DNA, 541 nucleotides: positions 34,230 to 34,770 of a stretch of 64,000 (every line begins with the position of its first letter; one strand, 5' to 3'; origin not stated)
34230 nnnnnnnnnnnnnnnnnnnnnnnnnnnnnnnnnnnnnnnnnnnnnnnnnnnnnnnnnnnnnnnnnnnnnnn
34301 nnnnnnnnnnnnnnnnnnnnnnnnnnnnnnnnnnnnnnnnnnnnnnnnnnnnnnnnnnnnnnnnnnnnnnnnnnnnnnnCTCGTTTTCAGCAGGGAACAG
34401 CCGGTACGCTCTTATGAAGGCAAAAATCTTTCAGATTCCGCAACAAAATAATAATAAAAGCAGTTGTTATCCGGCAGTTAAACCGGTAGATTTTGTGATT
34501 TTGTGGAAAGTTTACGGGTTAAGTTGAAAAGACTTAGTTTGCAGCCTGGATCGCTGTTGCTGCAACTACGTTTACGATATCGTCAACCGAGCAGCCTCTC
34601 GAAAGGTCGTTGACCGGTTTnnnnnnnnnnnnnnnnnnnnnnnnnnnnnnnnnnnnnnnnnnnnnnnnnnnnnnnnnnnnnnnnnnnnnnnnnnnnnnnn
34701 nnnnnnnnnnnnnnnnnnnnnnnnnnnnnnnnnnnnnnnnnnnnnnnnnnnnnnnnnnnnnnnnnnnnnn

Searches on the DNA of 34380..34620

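Call 56: search_rna_families(source=window, start=34380, end=34620, threshold=evalue, max_evalue=10)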
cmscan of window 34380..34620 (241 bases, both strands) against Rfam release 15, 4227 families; matches with E-value up to 10: 1.
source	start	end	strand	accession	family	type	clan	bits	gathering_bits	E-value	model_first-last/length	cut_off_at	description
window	34410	34465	+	RF00202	snoR66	Gene; snRNA; snoRNA; CD-box;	-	13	43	5.8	1-76/76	no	Small nucleolar RNA R66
